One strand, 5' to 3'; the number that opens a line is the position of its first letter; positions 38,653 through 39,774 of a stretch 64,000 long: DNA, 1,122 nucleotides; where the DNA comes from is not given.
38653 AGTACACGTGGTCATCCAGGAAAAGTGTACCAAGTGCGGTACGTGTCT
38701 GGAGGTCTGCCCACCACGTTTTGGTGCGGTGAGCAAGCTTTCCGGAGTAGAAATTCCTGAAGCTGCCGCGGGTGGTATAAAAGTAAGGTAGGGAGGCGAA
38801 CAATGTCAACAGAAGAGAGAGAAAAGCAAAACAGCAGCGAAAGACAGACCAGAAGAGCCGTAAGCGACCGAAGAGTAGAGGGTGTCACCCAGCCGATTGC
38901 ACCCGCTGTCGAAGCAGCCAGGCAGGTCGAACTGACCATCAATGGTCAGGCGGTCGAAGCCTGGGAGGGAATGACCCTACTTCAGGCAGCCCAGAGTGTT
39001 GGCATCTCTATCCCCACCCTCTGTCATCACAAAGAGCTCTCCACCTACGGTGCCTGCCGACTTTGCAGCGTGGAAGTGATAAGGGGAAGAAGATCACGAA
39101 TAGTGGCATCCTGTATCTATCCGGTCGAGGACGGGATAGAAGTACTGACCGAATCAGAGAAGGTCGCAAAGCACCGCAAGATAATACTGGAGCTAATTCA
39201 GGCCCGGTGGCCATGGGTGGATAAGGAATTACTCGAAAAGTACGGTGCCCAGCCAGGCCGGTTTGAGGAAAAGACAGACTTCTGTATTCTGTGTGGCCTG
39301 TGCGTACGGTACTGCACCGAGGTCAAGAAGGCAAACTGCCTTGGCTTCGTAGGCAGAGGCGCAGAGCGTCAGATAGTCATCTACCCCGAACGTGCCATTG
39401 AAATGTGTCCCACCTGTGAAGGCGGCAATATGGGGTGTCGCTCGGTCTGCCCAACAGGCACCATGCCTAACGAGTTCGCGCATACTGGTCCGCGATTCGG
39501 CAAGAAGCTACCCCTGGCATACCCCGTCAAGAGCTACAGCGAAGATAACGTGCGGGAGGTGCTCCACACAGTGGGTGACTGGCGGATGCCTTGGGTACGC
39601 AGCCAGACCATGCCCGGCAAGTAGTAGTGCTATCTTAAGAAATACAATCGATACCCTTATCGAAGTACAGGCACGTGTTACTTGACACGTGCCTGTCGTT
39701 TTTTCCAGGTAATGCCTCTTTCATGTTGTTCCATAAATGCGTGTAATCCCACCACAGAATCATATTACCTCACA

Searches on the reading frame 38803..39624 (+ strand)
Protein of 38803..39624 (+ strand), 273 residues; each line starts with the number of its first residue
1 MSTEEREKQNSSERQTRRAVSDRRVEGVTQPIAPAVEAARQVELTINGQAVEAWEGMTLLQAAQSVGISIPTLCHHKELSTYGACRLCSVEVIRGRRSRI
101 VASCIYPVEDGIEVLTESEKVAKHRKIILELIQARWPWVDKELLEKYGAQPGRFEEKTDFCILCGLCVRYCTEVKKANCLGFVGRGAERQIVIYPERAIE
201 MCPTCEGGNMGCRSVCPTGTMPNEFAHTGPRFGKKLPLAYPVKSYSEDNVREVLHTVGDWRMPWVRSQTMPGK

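Call 53: search_protein_families(library=pfam, proteins=[window:38803-39624:+], max_evalue=0.00001)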
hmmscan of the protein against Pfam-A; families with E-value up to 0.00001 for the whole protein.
window:38803-39624:+ (273 aa): 3 families
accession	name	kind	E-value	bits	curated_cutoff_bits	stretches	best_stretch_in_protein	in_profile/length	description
PF13510.11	Fer2_4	-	8.6e-19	67.8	22.8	1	40-118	2-81/82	2Fe-2S iron-sulfur cluster binding domain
PF00111.32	Fer2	-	1.4e-07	31.8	21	1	45-96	2-51/77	2Fe-2S iron-sulfur cluster binding domain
PF22117.2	Fer4_Nqo3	-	2.6e-06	28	27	1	159-220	9-65/67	NADH-quinone oxidoreductase subunit 3, ferredoxin-like domain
